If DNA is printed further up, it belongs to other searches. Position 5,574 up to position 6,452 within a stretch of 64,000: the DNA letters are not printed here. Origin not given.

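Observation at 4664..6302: Active clpP divergent from a ClgR-like regulator co-transcribed with a triad-less ClpP paralog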

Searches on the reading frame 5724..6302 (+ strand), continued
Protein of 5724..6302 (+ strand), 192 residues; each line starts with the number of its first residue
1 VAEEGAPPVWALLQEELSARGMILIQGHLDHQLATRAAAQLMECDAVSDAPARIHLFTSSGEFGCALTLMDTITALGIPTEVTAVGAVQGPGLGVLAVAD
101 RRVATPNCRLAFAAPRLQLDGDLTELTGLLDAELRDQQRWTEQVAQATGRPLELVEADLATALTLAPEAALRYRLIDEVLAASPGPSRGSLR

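Call 32: find_homologous_proteins(query=A3, max_evalue=1e-10)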
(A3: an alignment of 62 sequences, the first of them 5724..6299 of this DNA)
Query A3 (62 sequences) (192 aa, profile of the alignment): 249 proteins with E <= 1e-10 among 8000 candidates; the best 120 are listed.
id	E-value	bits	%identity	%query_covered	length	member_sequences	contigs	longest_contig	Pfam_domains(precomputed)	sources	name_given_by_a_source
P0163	1.5e-73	265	34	92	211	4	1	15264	PF00574.29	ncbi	-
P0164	9.7e-72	259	41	91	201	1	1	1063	PF00574.29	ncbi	-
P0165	5.6e-71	256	39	93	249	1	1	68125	PF00574.29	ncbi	-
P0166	1.2e-69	252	37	94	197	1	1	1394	PF00574.29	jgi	jgi:ATP-dependent Clp protease, protease subunit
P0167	1.1e-68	249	33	92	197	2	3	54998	PF00574.29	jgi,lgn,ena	jgi:ATP-dependent Clp protease protease subunit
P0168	1.7e-68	248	36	94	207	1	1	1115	PF00574.29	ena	-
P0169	2.3e-68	248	39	91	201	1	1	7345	PF00574.29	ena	-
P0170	4.4e-68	247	40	91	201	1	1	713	PF00574.29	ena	-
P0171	2.7e-67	244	33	93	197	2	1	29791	PF00574.29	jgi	jgi:ATP-dependent Clp protease protease subunit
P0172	4.5e-67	244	36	93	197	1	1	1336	PF00574.29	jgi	jgi:ATP-dependent Clp protease protease subunit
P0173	6.7e-67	243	35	92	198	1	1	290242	PF00574.29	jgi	jgi:ATP-dependent Clp protease, protease subunit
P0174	1.1e-66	242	34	93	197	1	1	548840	PF00574.29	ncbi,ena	-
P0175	1.2e-66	242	41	91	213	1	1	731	PF00574.29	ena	-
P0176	1.4e-66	242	38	87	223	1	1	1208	PF00574.29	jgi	jgi:ATP-dependent Clp protease protease subunit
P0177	7.4e-66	240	36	90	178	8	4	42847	PF00574.29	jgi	jgi:ATP-dependent Clp protease protease subunit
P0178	1.2e-65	239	33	88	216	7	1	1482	PF00574.29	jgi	jgi:ATP-dependent Clp protease protease subunit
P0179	1.7e-65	238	37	94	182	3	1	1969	PF00574.29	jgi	-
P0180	3.5e-65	237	37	92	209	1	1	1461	PF00574.29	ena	-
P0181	3.9e-65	237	35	91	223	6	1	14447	PF00574.29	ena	-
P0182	5.0e-65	237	41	84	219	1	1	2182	PF00574.29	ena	-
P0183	5.7e-65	237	35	88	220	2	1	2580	PF00574.29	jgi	-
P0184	6.0e-65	237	39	90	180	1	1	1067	PF00574.29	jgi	jgi:ATP-dependent Clp protease protease subunit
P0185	8.4e-65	236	34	92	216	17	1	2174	PF00574.29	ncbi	-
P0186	1.2e-64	236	31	91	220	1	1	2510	PF00574.29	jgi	jgi:ATP-dependent Clp protease protease subunit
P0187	1.3e-64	236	36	95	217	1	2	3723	PF00574.29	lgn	-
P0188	1.8e-64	235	35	87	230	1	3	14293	PF00574.29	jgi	jgi:ATP-dependent Clp protease protease subunit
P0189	1.9e-64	235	37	88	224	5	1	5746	PF00574.29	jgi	jgi:ATP-dependent Clp protease protease subunit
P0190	2.6e-64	235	37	94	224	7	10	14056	PF00574.29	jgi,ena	-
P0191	3.3e-64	234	34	93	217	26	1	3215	PF00574.29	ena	-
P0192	3.4e-64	234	31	90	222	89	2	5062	PF00574.29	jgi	jgi:ATP-dependent Clp protease protease subunit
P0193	4.4e-64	234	36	94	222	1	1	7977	PF00574.29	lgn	-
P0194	5.3e-64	234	33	93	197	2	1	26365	PF00574.29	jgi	jgi:ATP-dependent Clp protease protease subunit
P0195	6.4e-64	233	37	67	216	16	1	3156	PF00574.29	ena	-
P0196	9.0e-64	233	32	95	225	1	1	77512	PF00574.29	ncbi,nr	ncbi:MAG: ATP-dependent Clp protease proteolytic subunit [Pseudonocardiaceae bacterium]|nr:ATP-depen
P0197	9.9e-64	233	36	87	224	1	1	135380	PF00574.29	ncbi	-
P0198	1.2e-63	232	31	88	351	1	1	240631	PF00574.29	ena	-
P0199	1.3e-63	232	39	93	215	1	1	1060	PF00574.29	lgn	-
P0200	1.7e-63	232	36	89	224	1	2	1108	PF00574.29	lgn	-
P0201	1.7e-63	232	36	87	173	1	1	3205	PF00574.29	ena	-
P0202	3.4e-63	231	34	94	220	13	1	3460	PF00574.29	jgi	-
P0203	3.9e-63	231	35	87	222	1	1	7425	PF00574.29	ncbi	-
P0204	4.5e-63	231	32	97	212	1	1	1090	PF00574.29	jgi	jgi:ATP-dependent Clp protease, protease subunit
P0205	5.1e-63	230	34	94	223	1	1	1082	PF00574.29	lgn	-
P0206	6.4e-63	230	34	91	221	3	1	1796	PF00574.29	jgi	-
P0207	9.2e-63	230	35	91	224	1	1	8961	PF00574.29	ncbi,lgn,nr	ncbi:MAG: ATP-dependent Clp protease proteolytic subunit [Actinomycetota bacterium]|nr:ATP-dependent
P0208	1.2e-62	229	36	86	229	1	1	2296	PF00574.29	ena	-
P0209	1.3e-62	229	35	90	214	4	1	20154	PF00574.29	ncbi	ncbi:MAG: ATP-dependent Clp protease proteolytic subunit [Pseudonocardiaceae bacterium]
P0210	1.6e-62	229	39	91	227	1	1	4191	PF00574.29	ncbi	-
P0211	1.7e-62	229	35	88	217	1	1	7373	PF00574.29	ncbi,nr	ncbi:MAG: ATP-dependent Clp protease proteolytic subunit [Actinomycetota bacterium]|nr:ATP-dependent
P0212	1.8e-62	229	38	88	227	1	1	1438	PF00574.29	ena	-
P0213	3.1e-62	228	29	94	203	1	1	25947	PF00574.29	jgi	jgi:ATP-dependent Clp protease protease subunit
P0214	3.4e-62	228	35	94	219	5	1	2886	PF00574.29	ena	-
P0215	3.5e-62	228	32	91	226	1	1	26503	PF00574.29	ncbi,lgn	ncbi:MAG: ATP-dependent Clp protease proteolytic subunit [Pseudonocardiaceae bacterium]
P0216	4.3e-62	227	40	92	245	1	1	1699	PF00574.29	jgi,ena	-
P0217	5.0e-62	227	35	87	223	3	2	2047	PF00574.29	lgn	-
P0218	6.0e-62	227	35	73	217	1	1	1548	PF00574.29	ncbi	-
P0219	6.5e-62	227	34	89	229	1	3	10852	PF00574.29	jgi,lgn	jgi:ATP-dependent Clp protease protease subunit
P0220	7.9e-62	227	38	89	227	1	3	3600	PF00574.29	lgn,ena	-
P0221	1.6e-61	226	37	85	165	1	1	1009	PF00574.29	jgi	jgi:ATP-dependent Clp protease, protease subunit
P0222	1.7e-61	225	38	92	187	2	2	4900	PF00574.29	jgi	jgi:ATP-dependent Clp protease protease subunit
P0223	1.7e-61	225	35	90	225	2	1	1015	PF00574.29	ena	-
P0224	1.8e-61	225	32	91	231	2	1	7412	PF00574.29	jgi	-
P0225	2.0e-61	225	31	95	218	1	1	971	PF00574.29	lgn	-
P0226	2.7e-61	225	33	91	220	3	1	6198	PF00574.29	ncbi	ncbi:MAG: ATP-dependent Clp protease proteolytic subunit, partial [Pseudonocardiaceae bacterium]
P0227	3.6e-61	224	33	91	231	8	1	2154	PF00574.29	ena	-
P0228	3.8e-61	224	34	88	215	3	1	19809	PF00574.29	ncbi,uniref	ncbi:ATP-dependent Clp protease proteolytic subunit, partial [Pseudonocardia bannensis]|uniref:ATP-d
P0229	4.0e-61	224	31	90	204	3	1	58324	PF00574.29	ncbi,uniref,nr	ncbi:ATP-dependent Clp protease proteolytic subunit [Rhodococcus sp. 14C212]|uniref:ATP-dependent Cl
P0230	5.0e-61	224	38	92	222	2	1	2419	PF00574.29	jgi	jgi:ATP-dependent Clp protease protease subunit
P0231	8.0e-61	223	35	91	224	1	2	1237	PF00574.29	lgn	-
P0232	8.6e-61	223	33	91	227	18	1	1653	PF00574.29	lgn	-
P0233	1.3e-60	223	30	90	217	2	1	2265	PF00574.29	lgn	-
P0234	1.4e-60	222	32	90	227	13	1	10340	PF00574.29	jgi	jgi:ATP-dependent Clp protease, protease subunit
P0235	1.6e-60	222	34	87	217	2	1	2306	PF00574.29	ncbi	-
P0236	1.7e-60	222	33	90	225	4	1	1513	PF00574.29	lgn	-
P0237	2.1e-60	222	32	91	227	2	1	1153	PF00574.29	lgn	-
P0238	2.2e-60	222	38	87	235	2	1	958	PF00574.29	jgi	-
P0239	2.7e-60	222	33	90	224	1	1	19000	PF00574.29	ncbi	ncbi:MAG: ClpP family protease [Pseudonocardiaceae bacterium]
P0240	3.1e-60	221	32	92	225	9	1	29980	PF00574.29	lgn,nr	nr:ATP-dependent Clp protease proteolytic subunit [Rhodococcus ruber]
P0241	3.4e-60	221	31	91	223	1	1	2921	PF00574.29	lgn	-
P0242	3.5e-60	221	40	88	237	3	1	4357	PF00574.29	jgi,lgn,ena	-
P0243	5.6e-60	220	38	85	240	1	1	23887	PF00574.29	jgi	jgi:ATP-dependent Clp protease, protease subunit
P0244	6.2e-60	220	31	88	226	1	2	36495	PF00574.29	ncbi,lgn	-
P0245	7.3e-60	220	31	90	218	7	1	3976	PF00574.29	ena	-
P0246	1.8e-59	219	30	95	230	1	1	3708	PF00574.29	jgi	jgi:ATP-dependent Clp protease protease subunit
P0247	2.1e-59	219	39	90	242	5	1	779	PF00574.29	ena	-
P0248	2.3e-59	218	34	89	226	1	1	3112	PF00574.29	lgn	-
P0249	2.4e-59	218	32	90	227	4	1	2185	PF00574.29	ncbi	-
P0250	2.7e-59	218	33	82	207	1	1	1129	PF00574.29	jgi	jgi:ATP-dependent Clp protease protease subunit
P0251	2.9e-59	218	36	86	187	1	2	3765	PF00574.29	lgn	-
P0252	3.0e-59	218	33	88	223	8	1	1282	PF00574.29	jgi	jgi:ATP-dependent Clp protease protease subunit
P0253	3.1e-59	218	31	94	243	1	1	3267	PF00574.29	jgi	jgi:ATP-dependent Clp protease protease subunit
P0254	3.4e-59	218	32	89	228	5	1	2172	PF00574.29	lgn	-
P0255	4.4e-59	218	35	87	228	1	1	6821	PF00574.29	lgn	-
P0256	5.9e-59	217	39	88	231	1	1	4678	PF00574.29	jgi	jgi:ATP-dependent Clp protease protease subunit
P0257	8.5e-59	217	39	90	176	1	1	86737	PF00574.29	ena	-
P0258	1.3e-58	216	43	53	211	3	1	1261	PF00574.29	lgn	-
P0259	1.3e-58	216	34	87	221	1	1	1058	PF00574.29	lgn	-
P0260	1.6e-58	216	33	91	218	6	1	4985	PF00574.29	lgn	-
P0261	1.9e-58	215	37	84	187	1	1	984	PF00574.29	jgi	jgi:ATP-dependent Clp protease protease subunit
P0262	2.4e-58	215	33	89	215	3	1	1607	PF00574.29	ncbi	-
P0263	2.9e-58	215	32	91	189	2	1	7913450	PF00574.29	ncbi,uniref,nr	ncbi:ATP-dependent Clp protease proteolytic subunit [Rhodococcus opacus]|uniref:ATP-dependent Clp pr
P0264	3.8e-58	214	34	86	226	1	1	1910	PF00574.29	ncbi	-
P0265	4.0e-58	214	33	89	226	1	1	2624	PF00574.29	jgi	-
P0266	4.2e-58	214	30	91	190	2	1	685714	PF00574.29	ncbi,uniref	ncbi:ATP-dependent Clp protease proteolytic subunit [Rhodococcus sp. NPDC057529]|uniref:ATP-dependen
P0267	6.0e-58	214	35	91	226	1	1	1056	PF00574.29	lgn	-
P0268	6.7e-58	214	36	86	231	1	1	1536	PF00574.29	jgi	jgi:ATP-dependent Clp protease protease subunit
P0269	7.8e-58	213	34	86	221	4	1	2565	PF00574.29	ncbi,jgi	jgi:ATP-dependent Clp protease protease subunit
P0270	1.1e-57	213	31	89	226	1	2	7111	PF00574.29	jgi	jgi:ATP-dependent Clp protease protease subunit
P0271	1.3e-57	213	36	89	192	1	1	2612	PF00574.29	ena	-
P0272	1.3e-57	213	39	88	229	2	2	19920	PF00574.29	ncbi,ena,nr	ncbi:MAG TPA: ATP-dependent Clp protease proteolytic subunit [Mycobacteriales bacterium]|nr:ATP-depe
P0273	1.4e-57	213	39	90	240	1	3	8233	PF00574.29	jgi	jgi:ATP-dependent Clp protease protease subunit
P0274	1.4e-57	213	33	89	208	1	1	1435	PF00574.29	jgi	jgi:ATP-dependent Clp protease protease subunit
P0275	1.7e-57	212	33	86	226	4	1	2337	PF00574.29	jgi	jgi:ATP-dependent Clp protease protease subunit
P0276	2.0e-57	212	34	90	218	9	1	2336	PF00574.29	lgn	-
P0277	2.2e-57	212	32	89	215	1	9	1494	PF00574.29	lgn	-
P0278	2.4e-57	212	34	91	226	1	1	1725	PF00574.29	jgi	jgi:ATP-dependent Clp protease protease subunit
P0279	3.2e-57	211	35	91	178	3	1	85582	PF00574.29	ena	-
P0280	3.6e-57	211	31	82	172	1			PF00574.29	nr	nr:ATP-dependent Clp protease proteolytic subunit [Rhodococcus sp. 14C212]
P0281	4.1e-57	211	32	86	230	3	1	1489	PF00574.29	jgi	jgi:ATP-dependent Clp protease protease subunit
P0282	4.4e-57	211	37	87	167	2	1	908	PF00574.29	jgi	jgi:ATP-dependent Clp protease protease subunit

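Call 33: find_encoding_contigs(protein=P0263, flank=6000, max_places=2)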
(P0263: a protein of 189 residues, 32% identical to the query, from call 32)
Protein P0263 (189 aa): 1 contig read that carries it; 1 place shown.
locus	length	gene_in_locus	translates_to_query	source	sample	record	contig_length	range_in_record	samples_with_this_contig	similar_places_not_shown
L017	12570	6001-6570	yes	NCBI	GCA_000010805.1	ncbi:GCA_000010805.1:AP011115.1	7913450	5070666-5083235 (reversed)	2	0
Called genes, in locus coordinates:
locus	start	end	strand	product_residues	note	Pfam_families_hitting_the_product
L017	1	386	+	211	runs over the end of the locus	PF00440:TetR_N, PF13977:TetR_C_6, PF16925:TetR_C_13 (weak)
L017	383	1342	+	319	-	PF00389:2-Hacid_dh, PF02826:2-Hacid_dh_C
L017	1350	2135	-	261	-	PF00596:Aldolase_II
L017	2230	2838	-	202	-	PF00440:TetR_N, PF21943:TetR_C_46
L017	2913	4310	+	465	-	PF00067:p450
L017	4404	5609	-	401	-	PF01266:DAO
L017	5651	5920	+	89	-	PF13560:HTH_31, PF01381:HTH_3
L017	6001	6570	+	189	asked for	PF00574:CLP_protease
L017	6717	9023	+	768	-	PF00708:Acylphosphatase, PF07503:zf-HYPF, PF01300:Sua5_yciO_yrdC, PF17788:HypF_C, PF22521:HypF_C_2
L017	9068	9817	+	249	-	PF01455:HupF_HypC (weak)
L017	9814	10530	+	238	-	PF13580:SIS_2, PF01380:SIS (weak)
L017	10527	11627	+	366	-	PF00586:AIRS, PF02769:AIRS_C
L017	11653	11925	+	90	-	PF01455:HupF_HypC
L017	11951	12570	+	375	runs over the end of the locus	PF01924:HypD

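Call 34: find_encoding_contigs(protein=P0198, flank=6000, max_places=2)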
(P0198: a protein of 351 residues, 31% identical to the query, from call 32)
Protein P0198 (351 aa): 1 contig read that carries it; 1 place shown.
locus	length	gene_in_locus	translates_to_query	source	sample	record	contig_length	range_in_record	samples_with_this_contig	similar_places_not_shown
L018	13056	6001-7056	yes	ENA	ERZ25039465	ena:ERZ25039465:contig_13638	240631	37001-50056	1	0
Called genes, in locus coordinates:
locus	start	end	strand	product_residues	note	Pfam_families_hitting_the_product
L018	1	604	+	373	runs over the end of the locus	PF04055:Radical_SAM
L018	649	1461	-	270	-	PF00378:ECH_1, PF16113:ECH_2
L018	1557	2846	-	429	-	PF04909:Amidohydro_2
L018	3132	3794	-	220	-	PF04185:Phosphoesterase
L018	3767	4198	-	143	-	PF04185:Phosphoesterase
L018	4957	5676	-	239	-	PF00574:CLP_protease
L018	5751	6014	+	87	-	PF13560:HTH_31, PF01381:HTH_3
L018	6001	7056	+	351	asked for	PF00574:CLP_protease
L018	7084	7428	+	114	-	-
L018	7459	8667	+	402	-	PF00106:adh_short, PF13561:adh_short_C2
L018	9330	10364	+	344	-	PF00205:TPP_enzyme_M, PF02775:TPP_enzyme_C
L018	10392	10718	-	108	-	PF04250:DUF429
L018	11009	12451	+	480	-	-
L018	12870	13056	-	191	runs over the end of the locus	-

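Call 35: find_encoding_contigs(protein=P0174, flank=6000, max_places=2)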
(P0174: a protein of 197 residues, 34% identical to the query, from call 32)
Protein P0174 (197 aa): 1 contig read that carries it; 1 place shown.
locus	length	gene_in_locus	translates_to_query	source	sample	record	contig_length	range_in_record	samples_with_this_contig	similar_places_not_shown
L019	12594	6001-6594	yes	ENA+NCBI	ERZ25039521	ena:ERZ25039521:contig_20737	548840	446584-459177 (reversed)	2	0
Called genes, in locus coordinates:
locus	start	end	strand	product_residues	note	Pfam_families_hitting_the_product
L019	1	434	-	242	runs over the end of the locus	PF00378:ECH_1, PF16113:ECH_2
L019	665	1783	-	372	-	PF04909:Amidohydro_2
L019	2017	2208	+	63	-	-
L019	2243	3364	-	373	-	PF04185:Phosphoesterase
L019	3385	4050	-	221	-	PF04185:Phosphoesterase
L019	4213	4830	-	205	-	-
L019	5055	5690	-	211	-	PF00574:CLP_protease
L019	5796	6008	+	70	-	PF13560:HTH_31, PF13443:HTH_26 (weak), PF01381:HTH_3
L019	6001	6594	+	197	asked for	PF00574:CLP_protease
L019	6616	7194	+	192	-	PF02627:CMD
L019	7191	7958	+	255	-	PF00106:adh_short, PF13561:adh_short_C2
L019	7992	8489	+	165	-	PF04978:MST, PF12867:DinB_2, PF11716:MDMPI_N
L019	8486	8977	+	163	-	-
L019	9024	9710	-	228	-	PF00211:Guanylate_cyc (weak)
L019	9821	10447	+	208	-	PF11716:MDMPI_N (weak)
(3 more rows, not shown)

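Call 44: search_protein_families(library=pfam, alignment_id=A4, max_evalue=0.001)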
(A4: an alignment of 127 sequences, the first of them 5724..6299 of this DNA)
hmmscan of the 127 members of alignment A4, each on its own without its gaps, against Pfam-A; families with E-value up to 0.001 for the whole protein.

A. member 1, window:5724-6299:+ (192 aa): 1 family
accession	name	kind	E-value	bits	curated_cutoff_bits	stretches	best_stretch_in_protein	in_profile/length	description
PF00574.28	CLP_protease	-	1.3e-13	51.7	20.2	1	13-181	9-180/182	Clp protease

B. families by the number of members that match (of 127 scanned): 2 families
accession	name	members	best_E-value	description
PF00574.28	CLP_protease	127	1.5e-32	Clp protease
PF01343.23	Peptidase_S49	1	0.00045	Peptidase family S49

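Call 48: predict_structure(alignment_id=A4)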
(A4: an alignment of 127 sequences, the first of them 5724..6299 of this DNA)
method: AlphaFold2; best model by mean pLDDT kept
length: 192 residues; sequences in the alignment: 127
mean_pLDDT: 92.4   pTM: 0.85
mean pLDDT of the five models: 92.4, 92.1, 92.1, 90.6, 90.4
residues with pLDDT >= 90: 153; 70-90: 24; 50-70: 13; < 50: 2
segments of 3 or more residues with pLDDT < 50: none
pLDDT, mean of each block of 10 residues (from residue 1): 69 85 95 97 94 96 98 97 97 98 97 91 95 97 98 98 98 98 64 53
secondary structure, 60 per line:
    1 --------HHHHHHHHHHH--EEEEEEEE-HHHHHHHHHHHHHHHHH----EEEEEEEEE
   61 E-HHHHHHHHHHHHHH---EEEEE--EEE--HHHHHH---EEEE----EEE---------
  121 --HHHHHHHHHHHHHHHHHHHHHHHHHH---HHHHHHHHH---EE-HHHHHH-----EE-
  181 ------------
elements in order: H9-19 E22-29 H31-47 E52-61 H63-76 E80-84 E87-89 H92-97 E101-104 E109-111 H123-148 H152-160 H167-172
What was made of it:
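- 5724..6302 (+): Catalytically dead ClpP-fold protein (192 aa, GTG start overlapping the xre stop by 8 nt). Triad positions are Gly90/Ala113/Ala162. The handle helix is kept and the N-terminal axial hairpin is missing. AF2 pLDDT 92.4 with helix 123-148 (call 48).
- Checked: The AlphaFold2 model has mean pLDDT 92.4 (call 48).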

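Call 52: fold_search(model_id=the predicted structure, library=pdb)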
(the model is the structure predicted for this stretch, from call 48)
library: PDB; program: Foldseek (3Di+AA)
matches with E <= 10: 1881; with E <= 0.001: 1450
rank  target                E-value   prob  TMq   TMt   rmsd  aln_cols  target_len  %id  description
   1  6hwn_F                1.5e-15  1.00  0.79  0.81   4.3       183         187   24  Structure of Thermus thermophilus ClpP in complex with a tripeptide. (released 2019-09-18)
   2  4ryf_A                1.7e-15  1.00  0.77  0.82   3.8       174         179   24  ClpP1/2 heterocomplex from Listeria monocytogenes (released 2014-12-31)
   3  4ryf_B                1.7e-15  1.00  0.77  0.82   3.8       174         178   24  ClpP1/2 heterocomplex from Listeria monocytogenes (released 2014-12-31)
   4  6hwn_E                1.9e-15  1.00  0.83  0.85   3.1       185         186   25  Structure of Thermus thermophilus ClpP in complex with a tripeptide. (released 2019-09-18)
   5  9ndj_T                3.6e-15  1.00  0.79  0.83   2.7       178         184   22  Cryo-EM structure of the endogenous ClpP1/ClpP2 heterocomplex from Pseudomonas aeruginosa bound to the AAA+ ClpX unfol (released 2025-10-01)
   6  6hwn_C                6.2e-15  1.00  0.81  0.83   1.8       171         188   26  Structure of Thermus thermophilus ClpP in complex with a tripeptide. (released 2019-09-18)
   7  6hwn_B                9.5e-15  1.00  0.81  0.83   1.8       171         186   25  Structure of Thermus thermophilus ClpP in complex with a tripeptide. (released 2019-09-18)
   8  8r05_K                9.5e-15  1.00  0.79  0.82   2.2       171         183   21  Photorhabdus lamondii ClpP in complex with the natural product beta-lactone inhibitor Cystargolide A at 2.5 A resoluti (released 2023-12-20)
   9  6pbu_A                1.1e-14  1.00  0.78  0.79   4.5       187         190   22  ClpP1 from Mycobacterium smegmatis (released 2019-12-18)
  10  9mk5_I                1.3e-14  1.00  0.80  0.83   2.6       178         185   20  Crystal structure of Neisseria meningitidis ClpP protease complex with small molecule activator, Dioctatin (released 2025-09-03)
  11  6hwn_A                1.5e-14  1.00  0.81  0.83   1.8       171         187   25  Structure of Thermus thermophilus ClpP in complex with a tripeptide. (released 2019-09-18)
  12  7eko_F                1.5e-14  1.00  0.81  0.90   1.7       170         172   20  CrClpP-S1 (released 2021-10-20)
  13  3kti_A                1.5e-14  1.00  0.78  0.86   2.6       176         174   22  Structure of ClpP in complex with ADEP1 (released 2010-03-23)
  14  8r05_F                1.6e-14  1.00  0.79  0.82   2.1       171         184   21  Photorhabdus lamondii ClpP in complex with the natural product beta-lactone inhibitor Cystargolide A at 2.5 A resoluti (released 2023-12-20)
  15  9p53_C                1.7e-14  1.00  0.80  0.81   2.1       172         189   21  ClpP1P2 complex from M. tuberculosis bound to Calprotamide A (released 2026-02-25)
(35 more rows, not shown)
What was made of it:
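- On ClpP peptidase (MEROPS S14, Pfam PF00574): The AF2 model matches ClpP structures at TM about 0.8 (calls 48, 52).
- The full ClpP fold with its handle helix is retained (calls 48, 52), which is what a ring-forming structural subunit would need. The complete ClpP fold, including the long handle helix used for ring-ring contact, is kept (calls 48, 52).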

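Call 71: search_protein_families(library=padloc, proteins=[window:5724-6302:+], max_evalue=0.01)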
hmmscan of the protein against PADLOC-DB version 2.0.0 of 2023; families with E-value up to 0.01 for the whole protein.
window:5724-6302:+ (192 aa): 0 families
